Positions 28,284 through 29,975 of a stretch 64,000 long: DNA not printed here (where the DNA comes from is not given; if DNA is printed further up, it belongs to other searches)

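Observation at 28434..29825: Unclassifiable Gly/Met/Tyr-rich protein with five EF-hand-like calcium loops and a coiled coil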

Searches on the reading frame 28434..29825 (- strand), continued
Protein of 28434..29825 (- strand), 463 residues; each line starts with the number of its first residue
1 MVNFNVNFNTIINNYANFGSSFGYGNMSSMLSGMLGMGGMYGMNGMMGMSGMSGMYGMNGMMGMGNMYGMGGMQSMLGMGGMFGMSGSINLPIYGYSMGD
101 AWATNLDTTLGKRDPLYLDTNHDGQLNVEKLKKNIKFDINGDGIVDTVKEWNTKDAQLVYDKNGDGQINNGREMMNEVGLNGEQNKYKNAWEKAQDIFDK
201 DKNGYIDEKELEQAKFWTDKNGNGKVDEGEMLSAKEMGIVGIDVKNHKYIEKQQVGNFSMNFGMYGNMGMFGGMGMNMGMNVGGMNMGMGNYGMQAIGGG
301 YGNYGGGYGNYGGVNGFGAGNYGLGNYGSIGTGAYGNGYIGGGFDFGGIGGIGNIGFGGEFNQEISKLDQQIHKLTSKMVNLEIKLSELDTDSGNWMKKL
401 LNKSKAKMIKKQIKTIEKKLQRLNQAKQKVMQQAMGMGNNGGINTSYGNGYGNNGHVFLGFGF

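Call 69: find_encoding_contigs(protein=P0003, flank=10000, max_places=2)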
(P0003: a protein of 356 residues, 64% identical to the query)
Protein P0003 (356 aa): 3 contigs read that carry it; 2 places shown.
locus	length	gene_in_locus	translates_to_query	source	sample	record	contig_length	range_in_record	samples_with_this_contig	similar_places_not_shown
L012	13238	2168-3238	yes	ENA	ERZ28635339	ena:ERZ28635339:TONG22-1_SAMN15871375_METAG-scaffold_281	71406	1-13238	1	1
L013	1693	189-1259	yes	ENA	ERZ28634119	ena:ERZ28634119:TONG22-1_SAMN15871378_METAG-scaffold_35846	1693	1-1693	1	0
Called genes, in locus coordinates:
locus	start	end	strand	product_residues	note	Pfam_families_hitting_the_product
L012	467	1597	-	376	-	PF04015:DUF362, PF00037:Fer4 (faint), PF12797:Fer4_2 (faint), PF12837:Fer4_6 (faint), PF12838:Fer4_7, PF13187:Fer4_9 (weak), PF13237:Fer4_10 (weak), PF14697:Fer4_21 (weak)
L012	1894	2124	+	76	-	PF01035:DNA_binding_1 (weak)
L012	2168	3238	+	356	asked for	PF00036:EF-hand_1 (faint), PF13202:EF-hand_5 (faint), PF13405:EF-hand_6 (faint), PF13499:EF-hand_7 (faint), PF26745:SPM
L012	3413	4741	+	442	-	PF02881:SRP54_N, PF01656:CbiA (faint), PF00448:SRP54, PF02978:SRP_SPB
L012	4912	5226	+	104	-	PF00886:Ribosomal_S16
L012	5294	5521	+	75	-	PF13083:KH_KhpA-B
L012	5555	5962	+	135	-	PF11068:YlqD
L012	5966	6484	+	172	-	PF01782:RimM, PF05239:PRC, PF24986:PRC_RimM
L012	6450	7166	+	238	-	PF01746:tRNA_m1G_MT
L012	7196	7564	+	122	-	PF01245:Ribosomal_L19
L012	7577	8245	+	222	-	PF10502:Peptidase_S26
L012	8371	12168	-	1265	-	PF00580:UvrD-helicase, PF13245:AAA_19, PF00580:UvrD-helicase, PF13361:UvrD_C, PF13538:UvrD_C_2 (faint), PF12705:PDDEXK_1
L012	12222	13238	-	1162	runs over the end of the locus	PF12705:PDDEXK_1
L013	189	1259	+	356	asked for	PF00036:EF-hand_1 (faint), PF13202:EF-hand_5 (faint), PF13405:EF-hand_6 (faint), PF13499:EF-hand_7 (faint), PF26745:SPM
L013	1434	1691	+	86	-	?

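Call 73: search_protein_families(library=ncbifam, proteins=[L001:11101-12957:+], max_evalue=0.1)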
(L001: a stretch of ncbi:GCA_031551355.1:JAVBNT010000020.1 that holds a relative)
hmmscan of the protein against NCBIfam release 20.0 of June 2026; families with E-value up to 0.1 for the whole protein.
L001:11101-12957:+ (618 aa): 2 families
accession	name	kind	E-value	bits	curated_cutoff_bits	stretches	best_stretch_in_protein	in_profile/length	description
NF049953.1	ribbon_DG_selen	exception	0.0091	15.9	130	1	457-517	3-63/172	zinc ribbon-containing (seleno)protein DG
NF003161.0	PRK04136.1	equivalog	0.072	12.6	54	0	460-489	15-44/49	50S ribosomal protein L40e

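Call 78: search_protein_families(library=pfam, alignment_id=A5, max_evalue=0.001)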
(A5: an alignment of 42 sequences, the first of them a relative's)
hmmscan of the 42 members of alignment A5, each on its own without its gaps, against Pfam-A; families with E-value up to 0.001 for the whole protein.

A. member 1, P0001 (435 aa): 6 families
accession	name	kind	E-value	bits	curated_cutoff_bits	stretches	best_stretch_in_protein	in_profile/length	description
PF13202.12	EF-hand_5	-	2.6e-09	36.6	25.9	1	186-202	7-23/25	EF hand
PF00036.39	EF-hand_1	-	2.7e-09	36.3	25.4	0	180-202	2-24/29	EF hand domain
PF13405.12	EF-hand_6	-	3e-07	30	25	0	185-203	7-25/30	EF-hand domain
PF13499.12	EF-hand_7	-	3.4e-07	30.9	30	0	186-203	10-27/67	EF-hand domain pair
PF14282.11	FlxA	-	0.00015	22.2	26.3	1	340-408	14-80/101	FlxA-like protein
PF08430.17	Forkhead_N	-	0.0004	21.5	22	0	246-325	38-105/135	Forkhead N-terminal region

B. families by the number of members that match (of 42 scanned): 6 families
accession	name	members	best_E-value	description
PF13202.12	EF-hand_5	35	8.6e-15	EF hand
PF00036.39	EF-hand_1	34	1.3e-13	EF hand domain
PF13405.12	EF-hand_6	27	9.7e-13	EF-hand domain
PF13499.12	EF-hand_7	15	3.9e-09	EF-hand domain pair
PF14282.11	FlxA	1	0.00015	FlxA-like protein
PF08430.17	Forkhead_N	1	0.0004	Forkhead N-terminal region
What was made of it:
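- Closest known: Giant RTX/cadherin-type adhesins that carry one to five SPM copies. Different: None of the 42 small proteins has either (call 78).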

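Call 85: search_protein_families(library=padloc, proteins=[window:28434-29825:-, L001:11101-12957:+], max_evalue=0.01)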
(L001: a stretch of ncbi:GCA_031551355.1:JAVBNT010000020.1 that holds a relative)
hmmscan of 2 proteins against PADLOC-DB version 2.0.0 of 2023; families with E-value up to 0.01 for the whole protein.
window:28434-29825:- (463 aa): 1 family
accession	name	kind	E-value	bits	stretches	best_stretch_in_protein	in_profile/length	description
PDLC02739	PbeC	-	0.0054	13.5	1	360-432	211-283/644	PbeC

L001:11101-12957:+ (618 aa): 1 family
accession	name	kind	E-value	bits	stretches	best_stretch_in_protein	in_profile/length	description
PDLC04985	PDC-S27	-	0.0026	14.8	1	36-150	235-341/484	-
